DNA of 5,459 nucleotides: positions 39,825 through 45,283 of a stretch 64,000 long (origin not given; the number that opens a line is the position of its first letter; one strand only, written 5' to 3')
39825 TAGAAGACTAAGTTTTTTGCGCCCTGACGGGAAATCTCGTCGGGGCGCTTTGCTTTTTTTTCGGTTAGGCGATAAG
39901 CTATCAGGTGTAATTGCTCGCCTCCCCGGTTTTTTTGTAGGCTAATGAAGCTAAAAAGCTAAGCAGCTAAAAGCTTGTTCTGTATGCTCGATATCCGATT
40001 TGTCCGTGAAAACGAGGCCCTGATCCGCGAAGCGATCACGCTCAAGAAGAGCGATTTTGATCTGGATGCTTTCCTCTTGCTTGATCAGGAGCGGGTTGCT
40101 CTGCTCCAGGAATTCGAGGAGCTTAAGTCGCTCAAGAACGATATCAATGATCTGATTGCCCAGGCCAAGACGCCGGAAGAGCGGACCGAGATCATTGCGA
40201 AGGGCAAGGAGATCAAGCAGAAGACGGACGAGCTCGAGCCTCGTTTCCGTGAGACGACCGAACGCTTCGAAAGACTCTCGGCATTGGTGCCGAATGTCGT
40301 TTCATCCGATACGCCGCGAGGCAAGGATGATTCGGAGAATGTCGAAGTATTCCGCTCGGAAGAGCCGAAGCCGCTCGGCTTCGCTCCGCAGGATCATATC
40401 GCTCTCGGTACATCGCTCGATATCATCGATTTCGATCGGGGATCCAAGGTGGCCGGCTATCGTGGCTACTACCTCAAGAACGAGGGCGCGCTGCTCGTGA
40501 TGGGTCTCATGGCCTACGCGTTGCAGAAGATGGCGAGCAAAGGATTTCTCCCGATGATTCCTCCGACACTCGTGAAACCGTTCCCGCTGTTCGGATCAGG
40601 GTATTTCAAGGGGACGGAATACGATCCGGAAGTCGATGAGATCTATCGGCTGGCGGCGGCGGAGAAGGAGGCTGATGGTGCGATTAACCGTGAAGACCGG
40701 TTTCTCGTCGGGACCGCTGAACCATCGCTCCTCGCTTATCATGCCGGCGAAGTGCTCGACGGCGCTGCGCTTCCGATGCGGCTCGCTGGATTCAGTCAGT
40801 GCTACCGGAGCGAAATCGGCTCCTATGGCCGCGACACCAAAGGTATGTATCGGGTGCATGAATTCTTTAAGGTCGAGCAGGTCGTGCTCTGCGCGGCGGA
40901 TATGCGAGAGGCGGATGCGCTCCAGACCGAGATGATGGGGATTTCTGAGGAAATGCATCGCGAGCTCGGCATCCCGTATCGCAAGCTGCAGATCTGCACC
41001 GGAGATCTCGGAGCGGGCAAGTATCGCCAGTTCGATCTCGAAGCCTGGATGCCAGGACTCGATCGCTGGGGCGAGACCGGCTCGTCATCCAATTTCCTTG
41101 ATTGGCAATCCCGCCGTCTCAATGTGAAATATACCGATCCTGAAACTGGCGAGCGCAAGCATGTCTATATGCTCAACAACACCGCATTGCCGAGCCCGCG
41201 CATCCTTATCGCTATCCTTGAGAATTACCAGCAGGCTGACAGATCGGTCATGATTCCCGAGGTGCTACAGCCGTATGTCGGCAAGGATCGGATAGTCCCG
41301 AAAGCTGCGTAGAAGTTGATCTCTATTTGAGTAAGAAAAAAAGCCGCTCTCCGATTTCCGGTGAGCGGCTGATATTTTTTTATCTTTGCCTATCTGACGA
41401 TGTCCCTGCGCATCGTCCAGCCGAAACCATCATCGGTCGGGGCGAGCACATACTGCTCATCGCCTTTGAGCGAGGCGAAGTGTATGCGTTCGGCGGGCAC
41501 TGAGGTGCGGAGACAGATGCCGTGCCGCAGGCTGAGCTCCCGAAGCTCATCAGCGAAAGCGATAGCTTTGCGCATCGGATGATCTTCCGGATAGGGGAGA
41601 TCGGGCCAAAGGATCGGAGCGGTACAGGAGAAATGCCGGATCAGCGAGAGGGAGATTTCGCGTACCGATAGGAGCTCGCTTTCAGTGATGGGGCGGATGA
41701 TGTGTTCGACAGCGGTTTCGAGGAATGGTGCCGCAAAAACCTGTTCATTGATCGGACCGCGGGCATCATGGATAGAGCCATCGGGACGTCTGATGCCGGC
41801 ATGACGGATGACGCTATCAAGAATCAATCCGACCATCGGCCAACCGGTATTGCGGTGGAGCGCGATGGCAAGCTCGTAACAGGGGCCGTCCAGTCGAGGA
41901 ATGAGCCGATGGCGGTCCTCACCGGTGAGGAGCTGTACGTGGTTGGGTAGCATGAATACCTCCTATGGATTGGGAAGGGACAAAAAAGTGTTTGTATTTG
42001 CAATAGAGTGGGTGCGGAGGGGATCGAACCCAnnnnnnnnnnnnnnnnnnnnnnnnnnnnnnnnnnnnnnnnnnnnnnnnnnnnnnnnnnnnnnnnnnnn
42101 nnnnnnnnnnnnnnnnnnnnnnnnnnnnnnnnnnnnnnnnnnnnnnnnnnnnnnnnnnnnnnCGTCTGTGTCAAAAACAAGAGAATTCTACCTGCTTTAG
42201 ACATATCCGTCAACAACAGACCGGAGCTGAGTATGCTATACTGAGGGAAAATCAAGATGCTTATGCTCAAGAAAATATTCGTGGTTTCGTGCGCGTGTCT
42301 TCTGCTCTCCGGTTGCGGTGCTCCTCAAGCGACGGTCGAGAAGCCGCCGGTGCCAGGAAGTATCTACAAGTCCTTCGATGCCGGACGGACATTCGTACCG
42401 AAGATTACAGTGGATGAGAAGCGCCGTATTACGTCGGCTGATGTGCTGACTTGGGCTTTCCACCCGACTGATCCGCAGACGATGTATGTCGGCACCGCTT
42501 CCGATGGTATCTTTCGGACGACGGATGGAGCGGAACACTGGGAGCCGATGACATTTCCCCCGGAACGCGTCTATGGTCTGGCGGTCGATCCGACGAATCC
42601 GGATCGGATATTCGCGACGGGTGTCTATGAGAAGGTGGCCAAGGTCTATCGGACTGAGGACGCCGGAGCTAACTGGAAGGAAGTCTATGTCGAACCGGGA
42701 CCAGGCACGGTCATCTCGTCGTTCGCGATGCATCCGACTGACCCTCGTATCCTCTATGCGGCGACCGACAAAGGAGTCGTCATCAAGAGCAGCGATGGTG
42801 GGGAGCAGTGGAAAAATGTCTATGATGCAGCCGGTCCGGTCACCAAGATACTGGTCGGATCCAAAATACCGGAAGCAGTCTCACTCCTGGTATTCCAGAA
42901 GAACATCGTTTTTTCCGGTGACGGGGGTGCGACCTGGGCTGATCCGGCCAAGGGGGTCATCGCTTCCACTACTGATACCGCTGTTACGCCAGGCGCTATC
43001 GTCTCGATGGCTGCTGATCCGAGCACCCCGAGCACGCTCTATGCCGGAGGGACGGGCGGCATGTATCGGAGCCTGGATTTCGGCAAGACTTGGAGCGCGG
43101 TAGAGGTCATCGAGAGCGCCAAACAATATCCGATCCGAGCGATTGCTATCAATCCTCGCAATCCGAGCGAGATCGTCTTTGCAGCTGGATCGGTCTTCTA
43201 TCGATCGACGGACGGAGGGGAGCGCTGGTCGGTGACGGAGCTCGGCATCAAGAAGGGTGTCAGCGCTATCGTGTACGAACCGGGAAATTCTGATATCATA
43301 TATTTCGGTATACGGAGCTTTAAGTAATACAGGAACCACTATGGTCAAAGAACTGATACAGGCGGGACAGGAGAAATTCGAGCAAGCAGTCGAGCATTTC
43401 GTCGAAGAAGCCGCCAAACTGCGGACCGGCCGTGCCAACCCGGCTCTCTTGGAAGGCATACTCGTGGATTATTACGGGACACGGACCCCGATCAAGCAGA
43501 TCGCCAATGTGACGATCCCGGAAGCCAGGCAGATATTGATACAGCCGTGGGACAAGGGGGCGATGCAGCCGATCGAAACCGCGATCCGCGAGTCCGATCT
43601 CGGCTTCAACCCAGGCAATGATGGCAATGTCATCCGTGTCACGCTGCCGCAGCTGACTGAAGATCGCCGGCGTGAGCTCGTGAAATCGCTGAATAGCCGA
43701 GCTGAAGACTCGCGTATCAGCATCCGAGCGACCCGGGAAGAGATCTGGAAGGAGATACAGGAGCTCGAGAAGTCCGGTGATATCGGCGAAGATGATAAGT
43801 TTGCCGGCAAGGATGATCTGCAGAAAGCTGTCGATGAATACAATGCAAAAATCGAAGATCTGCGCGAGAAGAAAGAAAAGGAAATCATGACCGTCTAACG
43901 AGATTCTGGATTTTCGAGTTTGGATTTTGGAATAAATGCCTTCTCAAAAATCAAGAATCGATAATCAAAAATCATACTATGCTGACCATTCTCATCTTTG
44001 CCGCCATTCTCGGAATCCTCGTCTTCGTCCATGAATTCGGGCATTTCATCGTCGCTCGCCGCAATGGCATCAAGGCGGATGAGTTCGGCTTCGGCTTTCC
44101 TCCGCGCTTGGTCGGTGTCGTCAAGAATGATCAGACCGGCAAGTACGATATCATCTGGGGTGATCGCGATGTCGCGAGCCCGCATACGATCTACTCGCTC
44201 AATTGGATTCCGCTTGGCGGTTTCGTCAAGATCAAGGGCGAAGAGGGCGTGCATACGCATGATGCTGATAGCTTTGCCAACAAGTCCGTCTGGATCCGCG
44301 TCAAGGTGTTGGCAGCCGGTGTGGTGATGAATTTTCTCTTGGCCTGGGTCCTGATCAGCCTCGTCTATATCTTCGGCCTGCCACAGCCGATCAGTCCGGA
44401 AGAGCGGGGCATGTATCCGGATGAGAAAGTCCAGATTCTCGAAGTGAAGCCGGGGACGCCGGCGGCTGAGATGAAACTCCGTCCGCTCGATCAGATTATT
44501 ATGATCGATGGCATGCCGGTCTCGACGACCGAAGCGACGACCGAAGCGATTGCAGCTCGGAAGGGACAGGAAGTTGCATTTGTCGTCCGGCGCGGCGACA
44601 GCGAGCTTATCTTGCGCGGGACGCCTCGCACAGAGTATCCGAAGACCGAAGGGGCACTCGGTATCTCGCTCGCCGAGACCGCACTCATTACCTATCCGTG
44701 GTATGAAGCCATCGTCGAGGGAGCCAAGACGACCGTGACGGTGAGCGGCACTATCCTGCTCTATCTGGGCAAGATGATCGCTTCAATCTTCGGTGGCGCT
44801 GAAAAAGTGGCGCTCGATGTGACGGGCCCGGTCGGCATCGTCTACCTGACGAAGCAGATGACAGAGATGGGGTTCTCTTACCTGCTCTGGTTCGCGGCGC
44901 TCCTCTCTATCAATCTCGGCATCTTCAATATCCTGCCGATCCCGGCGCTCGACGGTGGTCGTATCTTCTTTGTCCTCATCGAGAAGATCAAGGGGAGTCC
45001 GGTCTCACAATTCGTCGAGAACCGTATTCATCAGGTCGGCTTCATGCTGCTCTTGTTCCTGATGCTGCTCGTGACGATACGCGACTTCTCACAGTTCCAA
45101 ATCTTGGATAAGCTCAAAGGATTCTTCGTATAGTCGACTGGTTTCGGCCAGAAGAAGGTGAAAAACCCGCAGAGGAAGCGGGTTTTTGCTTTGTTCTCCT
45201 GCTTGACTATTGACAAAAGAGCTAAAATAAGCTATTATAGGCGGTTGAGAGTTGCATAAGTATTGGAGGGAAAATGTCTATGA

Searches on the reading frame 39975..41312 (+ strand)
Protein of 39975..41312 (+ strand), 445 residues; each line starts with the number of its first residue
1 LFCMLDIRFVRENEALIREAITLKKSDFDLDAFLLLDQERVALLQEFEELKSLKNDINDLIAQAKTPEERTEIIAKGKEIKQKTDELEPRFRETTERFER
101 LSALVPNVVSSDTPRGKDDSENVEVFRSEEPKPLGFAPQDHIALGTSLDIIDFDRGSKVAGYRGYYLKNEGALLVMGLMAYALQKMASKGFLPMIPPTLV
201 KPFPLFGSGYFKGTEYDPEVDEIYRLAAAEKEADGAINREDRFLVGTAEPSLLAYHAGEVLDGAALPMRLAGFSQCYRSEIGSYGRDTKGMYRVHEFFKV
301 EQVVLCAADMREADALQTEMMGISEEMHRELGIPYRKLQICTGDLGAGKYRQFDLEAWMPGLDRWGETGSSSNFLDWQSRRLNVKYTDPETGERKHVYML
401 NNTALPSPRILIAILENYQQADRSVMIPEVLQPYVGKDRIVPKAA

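Call 70: search_protein_families(library=pfam, proteins=[window:39975-41312:+], max_evalue=0.0001)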
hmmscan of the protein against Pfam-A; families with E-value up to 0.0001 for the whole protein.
window:39975-41312:+ (445 aa): 2 families
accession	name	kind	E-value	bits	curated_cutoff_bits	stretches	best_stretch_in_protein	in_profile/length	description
PF00587.30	tRNA-synt_2b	-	6.8e-29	101.6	29.3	1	239-418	8-179/179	tRNA synthetase class II core domain (G, H, P, S and T)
PF02403.27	Seryl_tRNA_N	-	3.3e-20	72.8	28.2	1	4-109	1-108/108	Seryl-tRNA synthetase N-terminal domain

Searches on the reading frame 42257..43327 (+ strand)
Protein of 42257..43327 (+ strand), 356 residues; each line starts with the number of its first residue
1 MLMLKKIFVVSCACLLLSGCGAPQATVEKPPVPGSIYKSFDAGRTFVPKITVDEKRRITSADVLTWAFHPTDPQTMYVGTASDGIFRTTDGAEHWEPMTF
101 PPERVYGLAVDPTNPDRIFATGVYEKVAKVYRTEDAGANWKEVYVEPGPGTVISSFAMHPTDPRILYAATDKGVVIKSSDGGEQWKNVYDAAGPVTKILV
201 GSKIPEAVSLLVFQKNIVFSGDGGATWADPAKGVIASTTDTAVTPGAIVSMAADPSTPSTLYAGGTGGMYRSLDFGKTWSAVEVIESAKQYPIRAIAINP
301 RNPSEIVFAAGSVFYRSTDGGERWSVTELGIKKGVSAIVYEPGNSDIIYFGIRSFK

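Call 70: search_protein_families(library=pfam, proteins=[window:42257-43327:+], max_evalue=0.0001)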
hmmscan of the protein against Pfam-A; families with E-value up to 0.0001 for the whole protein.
window:42257-43327:+ (356 aa): 3 families
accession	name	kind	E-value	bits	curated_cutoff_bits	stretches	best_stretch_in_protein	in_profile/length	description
PF15902.12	Sortilin-Vps10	-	3.7e-26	92.4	33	3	35-122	2-87/446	Sortilin, neurotensin receptor 3,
PF14870.12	PSII_BNR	-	1.5e-12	47.8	27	1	63-198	20-151/303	Photosynthesis system II assembly factor YCF48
PF02012.26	BNR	-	1.3e-09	37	27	0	270-280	1-11/12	BNR/Asp-box repeat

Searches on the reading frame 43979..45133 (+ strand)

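Call 70: search_protein_families(library=pfam, proteins=[window:43979-45133:+], max_evalue=0.0001)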
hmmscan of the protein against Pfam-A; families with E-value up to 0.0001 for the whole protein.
window:43979-45133:+ (384 aa): 4 families
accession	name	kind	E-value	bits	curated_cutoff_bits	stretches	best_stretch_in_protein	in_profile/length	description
PF02163.28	Peptidase_M50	-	1.1e-55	188.8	27.2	2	69-361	46-221/221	Peptidase family M50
PF17820.7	PDZ_6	-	1.8e-08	34.4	27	1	153-205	2-54/54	PDZ domain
PF13180.12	PDZ_2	-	1e-07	32.5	27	1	150-209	13-73/80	PDZ domain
PF00595.29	PDZ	-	3.4e-06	27.8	23.2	1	148-203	24-80/81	PDZ domain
